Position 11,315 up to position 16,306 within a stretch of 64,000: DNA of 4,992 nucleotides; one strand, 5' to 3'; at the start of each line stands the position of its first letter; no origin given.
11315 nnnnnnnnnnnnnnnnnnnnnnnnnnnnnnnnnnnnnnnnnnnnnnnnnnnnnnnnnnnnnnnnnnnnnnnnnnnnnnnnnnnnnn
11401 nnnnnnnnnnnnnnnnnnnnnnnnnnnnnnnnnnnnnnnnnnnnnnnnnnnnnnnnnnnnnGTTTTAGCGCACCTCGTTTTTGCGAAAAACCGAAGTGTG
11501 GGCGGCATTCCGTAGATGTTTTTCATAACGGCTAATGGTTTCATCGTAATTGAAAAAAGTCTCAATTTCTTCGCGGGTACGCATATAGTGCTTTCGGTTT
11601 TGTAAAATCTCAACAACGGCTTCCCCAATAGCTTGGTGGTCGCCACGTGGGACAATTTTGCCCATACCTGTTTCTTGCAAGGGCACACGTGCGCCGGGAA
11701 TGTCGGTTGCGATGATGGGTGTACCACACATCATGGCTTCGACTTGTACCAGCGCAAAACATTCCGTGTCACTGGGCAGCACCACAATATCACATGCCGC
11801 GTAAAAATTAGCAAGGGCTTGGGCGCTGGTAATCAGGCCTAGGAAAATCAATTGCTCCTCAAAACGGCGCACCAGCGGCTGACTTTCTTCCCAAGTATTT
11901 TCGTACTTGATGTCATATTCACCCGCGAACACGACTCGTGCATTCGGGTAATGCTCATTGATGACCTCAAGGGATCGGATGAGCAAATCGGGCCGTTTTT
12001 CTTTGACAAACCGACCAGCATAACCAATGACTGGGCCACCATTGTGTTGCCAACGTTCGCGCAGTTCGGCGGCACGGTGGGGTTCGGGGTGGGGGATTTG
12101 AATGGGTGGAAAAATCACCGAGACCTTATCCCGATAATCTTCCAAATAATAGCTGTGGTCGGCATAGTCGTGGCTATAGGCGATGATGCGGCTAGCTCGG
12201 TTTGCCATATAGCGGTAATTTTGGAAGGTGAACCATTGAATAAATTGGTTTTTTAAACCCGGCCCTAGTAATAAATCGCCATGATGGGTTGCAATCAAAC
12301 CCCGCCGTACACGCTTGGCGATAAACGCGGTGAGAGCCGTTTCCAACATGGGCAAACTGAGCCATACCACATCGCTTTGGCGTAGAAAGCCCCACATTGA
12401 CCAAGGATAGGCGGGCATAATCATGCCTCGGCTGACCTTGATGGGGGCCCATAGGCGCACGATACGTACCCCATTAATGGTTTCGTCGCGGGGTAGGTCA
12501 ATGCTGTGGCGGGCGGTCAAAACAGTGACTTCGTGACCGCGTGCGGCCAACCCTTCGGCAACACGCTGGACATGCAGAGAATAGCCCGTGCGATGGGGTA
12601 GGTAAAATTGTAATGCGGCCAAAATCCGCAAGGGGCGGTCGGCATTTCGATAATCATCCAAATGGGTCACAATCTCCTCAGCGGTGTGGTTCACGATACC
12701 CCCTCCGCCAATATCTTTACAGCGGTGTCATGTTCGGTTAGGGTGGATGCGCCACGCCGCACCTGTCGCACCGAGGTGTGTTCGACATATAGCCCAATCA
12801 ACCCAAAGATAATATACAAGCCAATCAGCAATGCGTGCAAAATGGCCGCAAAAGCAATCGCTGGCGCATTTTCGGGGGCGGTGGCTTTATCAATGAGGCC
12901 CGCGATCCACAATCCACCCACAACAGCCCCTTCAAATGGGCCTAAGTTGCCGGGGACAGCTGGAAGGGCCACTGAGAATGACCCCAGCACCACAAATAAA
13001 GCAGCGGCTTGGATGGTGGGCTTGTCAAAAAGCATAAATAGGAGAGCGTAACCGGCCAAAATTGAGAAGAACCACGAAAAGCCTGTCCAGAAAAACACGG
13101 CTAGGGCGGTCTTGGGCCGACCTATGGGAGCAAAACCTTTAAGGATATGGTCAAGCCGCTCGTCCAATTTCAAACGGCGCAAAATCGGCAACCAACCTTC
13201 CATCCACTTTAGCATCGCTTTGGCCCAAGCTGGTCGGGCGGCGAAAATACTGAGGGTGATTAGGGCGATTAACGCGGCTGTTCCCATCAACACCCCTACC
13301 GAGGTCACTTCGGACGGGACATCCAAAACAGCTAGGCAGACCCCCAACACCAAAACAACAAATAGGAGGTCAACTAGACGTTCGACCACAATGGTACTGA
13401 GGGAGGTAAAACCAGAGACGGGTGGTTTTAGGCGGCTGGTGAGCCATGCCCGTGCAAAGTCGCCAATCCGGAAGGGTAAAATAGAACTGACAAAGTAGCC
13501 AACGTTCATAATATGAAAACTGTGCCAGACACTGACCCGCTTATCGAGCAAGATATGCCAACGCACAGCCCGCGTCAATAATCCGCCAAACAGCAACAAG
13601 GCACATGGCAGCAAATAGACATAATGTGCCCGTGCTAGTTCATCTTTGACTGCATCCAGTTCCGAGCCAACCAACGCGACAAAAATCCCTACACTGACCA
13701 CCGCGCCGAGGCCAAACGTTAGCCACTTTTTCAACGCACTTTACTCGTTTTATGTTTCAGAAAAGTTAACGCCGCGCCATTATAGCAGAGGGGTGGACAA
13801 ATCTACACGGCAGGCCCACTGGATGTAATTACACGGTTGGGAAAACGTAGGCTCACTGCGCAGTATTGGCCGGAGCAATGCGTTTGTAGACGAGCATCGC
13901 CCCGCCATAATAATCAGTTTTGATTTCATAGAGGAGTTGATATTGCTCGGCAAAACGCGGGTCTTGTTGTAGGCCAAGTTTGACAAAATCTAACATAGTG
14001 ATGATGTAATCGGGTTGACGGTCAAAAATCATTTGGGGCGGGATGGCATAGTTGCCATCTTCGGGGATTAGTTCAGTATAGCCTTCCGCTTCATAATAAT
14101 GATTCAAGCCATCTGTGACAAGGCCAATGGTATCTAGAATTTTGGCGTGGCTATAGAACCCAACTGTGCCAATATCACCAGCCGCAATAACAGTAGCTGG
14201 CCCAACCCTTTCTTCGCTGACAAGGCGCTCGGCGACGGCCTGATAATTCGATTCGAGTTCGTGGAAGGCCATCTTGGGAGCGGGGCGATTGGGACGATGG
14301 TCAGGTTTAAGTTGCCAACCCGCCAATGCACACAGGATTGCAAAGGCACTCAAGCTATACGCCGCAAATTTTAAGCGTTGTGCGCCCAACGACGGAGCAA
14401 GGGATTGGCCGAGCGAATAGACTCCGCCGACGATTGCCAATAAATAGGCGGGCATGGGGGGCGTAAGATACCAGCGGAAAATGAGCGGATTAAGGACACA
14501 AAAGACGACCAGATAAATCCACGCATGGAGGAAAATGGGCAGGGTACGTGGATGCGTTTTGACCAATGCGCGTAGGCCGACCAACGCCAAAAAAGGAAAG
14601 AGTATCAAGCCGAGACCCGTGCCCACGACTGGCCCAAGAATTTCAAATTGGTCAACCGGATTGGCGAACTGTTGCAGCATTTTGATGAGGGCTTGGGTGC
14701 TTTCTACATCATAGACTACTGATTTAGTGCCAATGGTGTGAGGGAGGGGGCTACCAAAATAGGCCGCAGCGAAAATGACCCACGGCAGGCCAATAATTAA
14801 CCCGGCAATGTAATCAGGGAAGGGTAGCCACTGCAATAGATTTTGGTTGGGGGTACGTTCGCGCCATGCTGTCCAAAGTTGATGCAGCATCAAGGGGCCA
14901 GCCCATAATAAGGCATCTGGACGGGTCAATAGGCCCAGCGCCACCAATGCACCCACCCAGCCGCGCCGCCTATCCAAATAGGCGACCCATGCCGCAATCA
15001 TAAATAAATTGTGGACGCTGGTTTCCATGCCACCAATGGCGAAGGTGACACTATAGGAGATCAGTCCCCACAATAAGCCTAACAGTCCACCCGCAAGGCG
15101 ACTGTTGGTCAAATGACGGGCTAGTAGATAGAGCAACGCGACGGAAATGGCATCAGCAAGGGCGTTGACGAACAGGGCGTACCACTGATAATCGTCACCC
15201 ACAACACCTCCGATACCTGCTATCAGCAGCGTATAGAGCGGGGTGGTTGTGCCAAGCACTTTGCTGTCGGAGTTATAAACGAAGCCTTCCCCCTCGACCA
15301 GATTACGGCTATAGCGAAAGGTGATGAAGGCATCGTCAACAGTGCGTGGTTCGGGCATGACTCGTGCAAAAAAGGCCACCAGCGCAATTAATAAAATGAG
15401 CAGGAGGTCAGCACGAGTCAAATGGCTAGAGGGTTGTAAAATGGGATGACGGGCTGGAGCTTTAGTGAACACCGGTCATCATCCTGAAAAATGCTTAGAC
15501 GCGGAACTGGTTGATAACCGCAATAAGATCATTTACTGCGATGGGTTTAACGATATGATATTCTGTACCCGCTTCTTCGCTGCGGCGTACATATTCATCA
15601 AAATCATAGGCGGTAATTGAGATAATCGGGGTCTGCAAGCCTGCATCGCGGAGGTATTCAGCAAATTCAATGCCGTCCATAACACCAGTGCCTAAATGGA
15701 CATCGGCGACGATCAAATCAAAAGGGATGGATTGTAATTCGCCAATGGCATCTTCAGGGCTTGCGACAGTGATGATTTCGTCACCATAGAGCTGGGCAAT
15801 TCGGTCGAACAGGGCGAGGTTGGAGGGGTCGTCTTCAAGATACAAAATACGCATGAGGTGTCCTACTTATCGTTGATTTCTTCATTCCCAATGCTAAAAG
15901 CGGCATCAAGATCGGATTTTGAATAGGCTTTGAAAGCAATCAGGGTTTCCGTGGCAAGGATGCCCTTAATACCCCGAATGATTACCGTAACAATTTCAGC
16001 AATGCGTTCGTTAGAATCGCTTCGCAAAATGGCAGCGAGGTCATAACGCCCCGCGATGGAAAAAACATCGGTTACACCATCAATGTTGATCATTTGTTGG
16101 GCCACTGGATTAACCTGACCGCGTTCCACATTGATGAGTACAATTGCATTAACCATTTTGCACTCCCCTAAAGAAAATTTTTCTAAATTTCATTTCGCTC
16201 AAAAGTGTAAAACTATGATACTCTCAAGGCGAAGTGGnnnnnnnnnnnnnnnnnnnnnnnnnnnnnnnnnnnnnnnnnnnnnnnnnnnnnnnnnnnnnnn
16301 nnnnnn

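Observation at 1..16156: Tightly packed locus with four to five GT-C-type polytopic proteins, one GT4, a methyltransferase and a flippase-like protein: candidate uncharacterised envelope glycosylation system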

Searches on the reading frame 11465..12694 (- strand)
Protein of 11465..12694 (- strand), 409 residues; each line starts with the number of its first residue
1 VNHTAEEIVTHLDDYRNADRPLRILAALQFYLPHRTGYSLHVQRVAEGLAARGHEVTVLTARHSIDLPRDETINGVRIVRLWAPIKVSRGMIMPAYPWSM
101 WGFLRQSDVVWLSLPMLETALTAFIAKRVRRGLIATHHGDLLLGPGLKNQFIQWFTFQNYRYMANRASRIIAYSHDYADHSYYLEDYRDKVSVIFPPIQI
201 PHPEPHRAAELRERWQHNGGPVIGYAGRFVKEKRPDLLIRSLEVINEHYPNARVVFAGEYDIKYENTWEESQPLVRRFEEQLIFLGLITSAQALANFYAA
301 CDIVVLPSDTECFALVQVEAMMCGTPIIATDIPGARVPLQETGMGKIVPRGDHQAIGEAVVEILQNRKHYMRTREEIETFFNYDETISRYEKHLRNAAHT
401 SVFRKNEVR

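Call 6: search_protein_families(library=pfam, proteins=[window:11465-12694:-], max_evalue=0.01)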
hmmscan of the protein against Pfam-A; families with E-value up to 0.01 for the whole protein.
window:11465-12694:- (409 aa): 6 families
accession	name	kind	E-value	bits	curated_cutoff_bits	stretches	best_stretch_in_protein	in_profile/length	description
PF00534.26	Glycos_transf_1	-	8.7e-30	103.9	26.4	1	211-376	5-168/172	Glycosyl transferases group 1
PF13692.12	Glyco_trans_1_4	-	6.9e-26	91.6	27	1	221-366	2-142/142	Glycosyl transferases group 1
PF13579.12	Glyco_trans_4_4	-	9.3e-20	72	29.7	1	36-181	1-142/158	Glycosyl transferase 4-like domain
PF13439.12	Glyco_transf_4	-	8.2e-17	62.2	28.5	1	37-198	3-166/170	Glycosyltransferase Family 4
PF20706.3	GT4-conflict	-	3.5e-09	36.6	26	1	289-378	270-369/385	Family 4 Glycosyltransferase in conflict systems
PF13477.12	Glyco_trans_4_2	-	0.0029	18.2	23.4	0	39-95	10-63/139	Glycosyl transferase 4-like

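Call 7: search_protein_families(library=ncbifam, proteins=[window:11465-12694:-], max_evalue=0.01)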
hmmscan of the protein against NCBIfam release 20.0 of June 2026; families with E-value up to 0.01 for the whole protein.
window:11465-12694:- (409 aa): 40 families (the best 25 are shown)
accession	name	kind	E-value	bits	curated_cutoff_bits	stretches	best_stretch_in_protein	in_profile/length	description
TIGR03449.1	mycothiol_MshA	equivalog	1e-20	74.1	462.5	1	165-390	163-396/406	D-inositol-3-phosphate glycosyltransferase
TIGR03999.1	thiol_BshA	equivalog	2.3e-20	72.9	273.7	1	158-396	136-372/375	N-acetyl-alpha-D-glucosaminyl L-malate synthase BshA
TIGR04063.1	stp3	hypoth_equivalog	8.1e-18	64.5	442.05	1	203-392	196-390/397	TIGR04063 family PEP-CTERM/XrtA system glycosyltransferase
TIGR04157.1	glyco_rSAM_CFB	subfamily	2.4e-17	63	400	1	157-362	160-362/406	TIGR04157 family glycosyltransferase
TIGR04047.1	MSMEG_0565_glyc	hypoth_equivalog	1.7e-15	57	259.85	1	207-384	180-361/373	MSMEG_0565 family glycosyltransferase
NF053787.1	GlcN_PG_synth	equivalog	1.7e-15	56.7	480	1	62-396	35-358/361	N-acetylglucosaminyl phosphatidylglycerol synthase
TIGR03088.1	stp2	hypoth_equivalog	1.3e-14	54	409.05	1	216-392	190-368/374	TIGR03088 family PEP-CTERM/XrtA system glycosyltransferase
NF038229.1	Glyco4_Geo_Pelo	equivalog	5e-12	45.5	400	1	164-345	107-282/338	GPMC system family 4 glycosyltransferase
NF038011.1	PelF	equivalog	9e-12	44.8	100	1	206-374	292-465/489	GT4 family glycosyltransferase PelF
NF041876.1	EPS_EpsE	equivalog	1.4e-11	44.2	400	1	222-374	216-369/389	exopolysaccharide biosynthesis GT4 family glycosyltransferase EpsE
NF047684.1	TeichurnBiosyTuaC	equivalog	3.5e-11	42.7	550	1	163-382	161-370/391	teichuronic acid biosynthesis protein TuaC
TIGR02149.1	glgA_Coryne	subfamily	3.6e-11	42.8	302.4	1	163-367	141-356/391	glycogen synthase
NF038295.1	EPS_HpsP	equivalog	7.8e-11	41.6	550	1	206-372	192-358/388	hormogonium polysaccharide biosynthesis glycosyltransferase HpsP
NF012028.0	PRK15484.1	subfamily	9.2e-11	41.4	618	1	221-336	194-313/380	lipopolysaccharide N-acetylglucosaminyltransferase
TIGR02095.1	glgA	subfamily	4.3e-10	38.8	328.45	1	218-334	292-402/477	glycogen/starch synthase, ADP-glucose type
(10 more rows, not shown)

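Call 36: search_solved_structures(query=window:11465-12694:-, max_evalue=0.00001)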
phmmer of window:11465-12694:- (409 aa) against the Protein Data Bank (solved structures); distinct sequences matched with E-value up to 0.00001: 47.
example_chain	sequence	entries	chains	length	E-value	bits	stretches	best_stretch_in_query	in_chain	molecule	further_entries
6kih_A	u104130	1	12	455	1e-14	57.3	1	220-385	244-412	Tll1590 protein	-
3fro_A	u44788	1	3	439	1.2e-11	47.2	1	209-392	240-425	GlgA glycogen synthase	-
2bis_A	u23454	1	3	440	1.4e-11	47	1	209-392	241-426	GLGA GLYCOGEN SYNTHASE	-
3l01_A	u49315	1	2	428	1.7e-11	46.7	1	209-392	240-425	GlgA glycogen synthase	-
3c48_A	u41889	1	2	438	2.8e-11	46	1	178-376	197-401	Predicted glycosyltransferases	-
3c4q_A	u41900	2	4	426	2.8e-11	45.9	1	178-376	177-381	Predicted glycosyltransferases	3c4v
5d00_A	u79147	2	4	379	2.1e-10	43.1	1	117-393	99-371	N-acetyl-alpha-D-glucosaminyl L-malate synthase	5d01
2gej_A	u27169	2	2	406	3.3e-10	42.4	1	217-368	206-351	PHOSPHATIDYLINOSITOL MANNOSYLTRANSFERASE (PimA)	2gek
4n9w_A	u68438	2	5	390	3.6e-10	42.3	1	217-368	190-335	GDP-mannose-dependent alpha-(1-2)-phosphatidylinositol mannosyltransferase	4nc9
2jjm_A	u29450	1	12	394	1e-09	40.9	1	278-392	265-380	GLYCOSYL TRANSFERASE, GROUP 1 FAMILY PROTEIN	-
3mbo_A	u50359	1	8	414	1.1e-09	40.7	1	278-392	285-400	Glycosyltransferase, group 1 family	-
5i45_A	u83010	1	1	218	2.4e-09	39.6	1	211-359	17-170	Glycosyl transferases group 1 family protein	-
9m88_C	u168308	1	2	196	6.9e-09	38.1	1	209-374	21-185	Glycogen synthase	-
2bfw_A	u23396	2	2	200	7.3e-09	38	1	209-374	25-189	GLGA GLYCOGEN SYNTHASE | PGS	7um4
4s0v_A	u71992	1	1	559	1.1e-08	37.4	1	210-375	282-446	Human Orexin receptor type 2 fusion protein to P. abysii Glycogen Synthase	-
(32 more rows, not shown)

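Call 93: find_homologous_proteins(query=window:11465-12694:-, max_evalue=1e-20)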
Query window:11465-12694:- (409 aa): 3601 proteins with E <= 1e-20 among 8000 candidates; the best 120 are listed.
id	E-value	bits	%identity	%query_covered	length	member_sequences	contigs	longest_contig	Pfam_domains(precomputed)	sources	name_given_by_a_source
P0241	1.4e-255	865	91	100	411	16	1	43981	PF00534.27,PF13579.13,PF13439.13,PF20706.4,PF13692.13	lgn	-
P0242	7.9e-200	682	74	94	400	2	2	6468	PF00534.27,PF13579.13,PF13439.13,PF20706.4,PF13692.13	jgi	jgi:glycosyltransferase involved in cell wall biosynthesis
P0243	1.6e-198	678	74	95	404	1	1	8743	PF00534.27,PF13579.13,PF13439.13,PF20706.4,PF13692.13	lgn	-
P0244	2.6e-198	677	73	95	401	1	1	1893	PF00534.27,PF13579.13,PF13439.13,PF20706.4,PF13692.13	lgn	-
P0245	1.1e-197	675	74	94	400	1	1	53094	PF00534.27,PF13579.13,PF13439.13,PF20706.4,PF13692.13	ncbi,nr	ncbi:MAG: glycosyltransferase family 4 protein [Chloroflexi bacterium]|nr:glycosyltransferase family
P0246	3.5e-197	673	74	94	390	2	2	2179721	PF00534.27,PF13579.13,PF13439.13,PF20706.4,PF13692.13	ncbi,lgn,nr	ncbi:MAG: glycosyltransferase family 4 protein [Anaerolineales bacterium]|nr:glycosyltransferase fam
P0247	1.8e-195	667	71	95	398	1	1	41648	PF00534.27,PF13579.13,PF13439.13,PF20706.4,PF13692.13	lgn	-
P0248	3.8e-194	663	73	94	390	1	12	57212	PF00534.27,PF13579.13,PF13439.13,PF20706.4,PF13692.13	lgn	-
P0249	3.8e-194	663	71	93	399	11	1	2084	PF00534.27,PF13579.13,PF13439.13,PF20706.4,PF13692.13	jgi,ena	-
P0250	1.1e-193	662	72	94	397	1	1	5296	PF00534.27,PF13579.13,PF13439.13,PF20706.4,PF13692.13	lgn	-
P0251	1.8e-193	661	73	94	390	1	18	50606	PF00534.27,PF13579.13,PF13439.13,PF20706.4,PF13692.13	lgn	-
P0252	3.5e-193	660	72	95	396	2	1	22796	PF00534.27,PF13579.13,PF13439.13,PF20706.4,PF13692.13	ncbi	-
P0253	7.1e-193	659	70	94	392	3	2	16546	PF00534.27,PF13579.13,PF13439.13,PF20706.4,PF13692.13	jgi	jgi:glycosyltransferase involved in cell wall biosynthesis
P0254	7.5e-193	659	72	93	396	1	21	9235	PF00534.27,PF13579.13,PF13439.13,PF20706.4,PF13692.13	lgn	-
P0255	1.0e-192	658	70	95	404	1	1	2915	PF00534.27,PF13579.13,PF13439.13,PF20706.4,PF13692.13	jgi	jgi:glycosyltransferase involved in cell wall biosynthesis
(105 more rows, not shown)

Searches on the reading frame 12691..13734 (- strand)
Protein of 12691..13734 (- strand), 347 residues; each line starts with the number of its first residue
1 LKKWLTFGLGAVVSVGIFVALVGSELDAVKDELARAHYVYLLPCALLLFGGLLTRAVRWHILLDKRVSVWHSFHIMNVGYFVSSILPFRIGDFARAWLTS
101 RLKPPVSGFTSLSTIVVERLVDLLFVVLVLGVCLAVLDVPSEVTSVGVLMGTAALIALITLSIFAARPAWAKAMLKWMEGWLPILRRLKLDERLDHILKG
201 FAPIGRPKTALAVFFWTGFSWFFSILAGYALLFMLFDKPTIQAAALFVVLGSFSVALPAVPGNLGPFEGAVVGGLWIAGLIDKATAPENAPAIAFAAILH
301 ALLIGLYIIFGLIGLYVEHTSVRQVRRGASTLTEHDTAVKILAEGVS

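Call 6: search_protein_families(library=pfam, proteins=[window:12691-13734:-], max_evalue=0.01)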
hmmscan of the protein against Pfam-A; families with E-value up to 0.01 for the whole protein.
window:12691-13734:- (347 aa): 1 family
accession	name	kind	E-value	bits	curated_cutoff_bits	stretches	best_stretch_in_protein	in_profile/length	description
PF03706.18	LPG_synthase_TM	-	6.7e-38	131.3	33.4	1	11-310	5-301/302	Lysylphosphatidylglycerol synthase TM region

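Call 7: search_protein_families(library=ncbifam, proteins=[window:12691-13734:-], max_evalue=0.01)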
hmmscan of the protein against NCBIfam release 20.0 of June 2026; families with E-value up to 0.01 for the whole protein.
window:12691-13734:- (347 aa): 1 family
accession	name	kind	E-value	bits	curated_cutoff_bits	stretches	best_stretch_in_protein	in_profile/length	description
TIGR00374.1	TIGR00374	subfamily_domain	4.7e-14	52.5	43.2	1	14-279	7-281/323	flippase-like domain-containing protein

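Call 38: search_solved_structures(query=window:12691-13734:-, max_evalue=0.1)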
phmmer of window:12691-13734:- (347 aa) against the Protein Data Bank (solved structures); distinct sequences matched with E-value up to 0.1: 0.

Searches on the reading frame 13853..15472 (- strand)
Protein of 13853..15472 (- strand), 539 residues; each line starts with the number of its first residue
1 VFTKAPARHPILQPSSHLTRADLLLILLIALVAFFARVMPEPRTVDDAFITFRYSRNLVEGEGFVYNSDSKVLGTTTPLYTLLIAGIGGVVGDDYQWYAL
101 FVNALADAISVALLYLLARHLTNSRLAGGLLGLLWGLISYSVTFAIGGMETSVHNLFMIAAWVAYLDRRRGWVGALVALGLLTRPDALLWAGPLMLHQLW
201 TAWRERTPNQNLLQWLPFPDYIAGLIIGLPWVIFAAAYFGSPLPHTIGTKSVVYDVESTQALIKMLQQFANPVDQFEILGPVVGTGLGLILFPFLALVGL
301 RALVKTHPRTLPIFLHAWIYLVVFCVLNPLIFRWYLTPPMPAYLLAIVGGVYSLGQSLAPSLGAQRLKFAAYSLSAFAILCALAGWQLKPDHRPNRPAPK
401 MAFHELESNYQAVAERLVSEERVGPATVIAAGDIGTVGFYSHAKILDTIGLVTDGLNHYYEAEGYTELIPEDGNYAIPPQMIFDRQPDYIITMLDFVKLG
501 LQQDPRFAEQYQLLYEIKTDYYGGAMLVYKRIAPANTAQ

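Call 6: search_protein_families(library=pfam, proteins=[window:13853-15472:-], max_evalue=0.01)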
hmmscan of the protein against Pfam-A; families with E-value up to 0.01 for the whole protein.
window:13853-15472:- (539 aa): 1 family
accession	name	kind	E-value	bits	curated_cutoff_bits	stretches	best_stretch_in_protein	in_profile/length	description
PF13231.12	PMT_2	-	1.3e-05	25.9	26.1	1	77-213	3-142/160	Dolichyl-phosphate-mannose-protein mannosyltransferase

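Call 7: search_protein_families(library=ncbifam, proteins=[window:13853-15472:-], max_evalue=0.01)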
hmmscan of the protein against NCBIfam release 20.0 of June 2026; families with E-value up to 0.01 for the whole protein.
window:13853-15472:- (539 aa): 2 families
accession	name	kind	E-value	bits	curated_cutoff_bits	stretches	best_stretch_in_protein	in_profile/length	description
NF046093.1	AZOBR_p60025_fam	subfamily_domain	9.6e-08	31.5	150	1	78-205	95-219/232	AZOBR_p60025 family cell surface glycopolymer formation protein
NF041481.1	beta_arabfuran_tase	equivalog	0.0025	15.9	1050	0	43-127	25-111/633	terminal beta-(1->2)-arabinofuranosyltransferase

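Call 14: search_solved_structures(query=window:13853-15472:-, max_evalue=1)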
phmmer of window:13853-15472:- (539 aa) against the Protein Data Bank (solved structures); distinct sequences matched with E-value up to 1: 0.

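Call 57: search_protein_families(library=pfam, proteins=[window:13853-15472:-], max_evalue=5)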
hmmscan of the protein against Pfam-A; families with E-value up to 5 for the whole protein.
window:13853-15472:- (539 aa): 2 families
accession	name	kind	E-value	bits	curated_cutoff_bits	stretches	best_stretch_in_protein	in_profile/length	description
PF13231.12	PMT_2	-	1.3e-05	25.9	26.1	1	77-213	3-142/160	Dolichyl-phosphate-mannose-protein mannosyltransferase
PF10034.15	Dpy19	-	0.21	10.1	27.2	1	90-137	105-150/653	Q-cell neuroblast polarisation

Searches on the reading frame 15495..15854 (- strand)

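Call 6: search_protein_families(library=pfam, proteins=[window:15495-15854:-], max_evalue=0.01)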
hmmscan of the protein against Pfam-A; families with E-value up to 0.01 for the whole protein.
window:15495-15854:- (119 aa): 1 family
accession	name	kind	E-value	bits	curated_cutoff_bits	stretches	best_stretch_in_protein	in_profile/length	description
PF00072.30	Response_reg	-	2.2e-18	66.9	30.2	1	3-114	1-110/111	Response regulator receiver domain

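Call 7: search_protein_families(library=ncbifam, proteins=[window:15495-15854:-], max_evalue=0.01)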
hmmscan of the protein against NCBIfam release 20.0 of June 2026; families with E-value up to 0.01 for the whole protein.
window:15495-15854:- (119 aa): 61 families (the best 25 are shown)
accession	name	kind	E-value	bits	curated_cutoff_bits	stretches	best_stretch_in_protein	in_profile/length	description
NF008318.0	PRK11107.1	equivalog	2.5e-12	45.7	890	1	1-117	668-784/920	two-component sensor histidine kinase BarA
NF008099.0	PRK10841.1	equivalog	3.8e-12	44.8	920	1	1-115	825-937/949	two-component system sensor histidine kinase RcsC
NF041947.1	LuxQ_Vibrio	equivalog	6.8e-10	37.5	1200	1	2-118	724-839/843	quorum-sensing autoinducer 2 sensor kinase/phosphatase LuxQ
NF046022.1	RespRegCpdRBruc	equivalog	2.5e-09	37.2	180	1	1-116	2-115/120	cell cycle two-component system response regulator CpdR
TIGR02956.1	TMAO_torS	equivalog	9.6e-09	33.9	676.5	1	2-116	703-818/967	TMAO reductase system sensor histidine kinase/response regulator TorS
NF006623.1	PRK09191.1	subfamily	1.6e-08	34.6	240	1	2-116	139-250/258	PhyR family response regulator anti-anti-sigma factor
NF007969.0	PRK10693.1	equivalog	2.6e-08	33.3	329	1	2-106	9-111/337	two-component system response regulator RssB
NF045991.1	RespRegCtrARhodob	equivalog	3e-08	33.7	350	1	1-115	1-113/224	response regulator transcription factor CtrA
NF051850.1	RespRegRprY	equivalog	3.9e-08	33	370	1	1-115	5-117/234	response regulator transcription factor RprY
NF053854.1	RespRegPhoBBctds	equivalog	6.4e-08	32.2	270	1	20-114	18-111/225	two-component system response regulator PhoB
TIGR01387.1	cztR_silR_copR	subfamily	9.3e-08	32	279.2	1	26-115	24-111/218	heavy metal response regulator transcription factor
NF040689.1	MtrAB_MtrA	equivalog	1e-07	31.5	300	1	4-115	2-110/219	MtrAB system response regulator MtrA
NF008302.0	PRK11091.1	equivalog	2.7e-07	29.2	838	1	2-117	527-642/779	aerobic respiration two-component sensor histidine kinase ArcB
NF041733.1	resp_reg_CseB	equivalog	2.9e-07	30.1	350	1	2-114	2-111/228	two-component system response regulator CseB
NF007928.2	PRK10643.1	equivalog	3.6e-07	30.1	330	1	1-114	1-112/216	two-component system response regulator PmrA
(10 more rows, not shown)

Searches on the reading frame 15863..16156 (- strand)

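Call 6: search_protein_families(library=pfam, proteins=[window:15863-16156:-], max_evalue=0.01)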
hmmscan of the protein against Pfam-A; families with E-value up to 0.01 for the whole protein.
window:15863-16156:- (97 aa): 1 family
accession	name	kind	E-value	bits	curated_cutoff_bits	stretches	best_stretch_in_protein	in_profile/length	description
PF01037.27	AsnC_trans_reg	-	2.5e-10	40.5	25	1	6-76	1-72/73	Lrp/AsnC ligand binding domain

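Call 7: search_protein_families(library=ncbifam, proteins=[window:15863-16156:-], max_evalue=0.01)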
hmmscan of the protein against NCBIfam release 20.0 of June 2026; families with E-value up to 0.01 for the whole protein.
window:15863-16156:- (97 aa): 4 families
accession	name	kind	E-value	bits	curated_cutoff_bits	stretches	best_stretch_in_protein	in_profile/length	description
NF040947.1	trans_reg_LysM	equivalog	9.1e-11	41.7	180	1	2-77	60-135/136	HTH-type transcriptional regulator LysM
NF041395.1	TranRegLrpA1_Halo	equivalog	0.0023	17.9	250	1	4-69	67-132/142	HTH-type transcriptional regulator LrpA1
NF041396.1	TranRegLrp_Halo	equivalog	0.0026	17.6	190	1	2-62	65-125/149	HTH-type transcriptional regulator Lrp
NF008384.0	PRK11179.1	equivalog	0.0037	17.1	227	1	16-76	84-144/153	transcriptional regulator AsnC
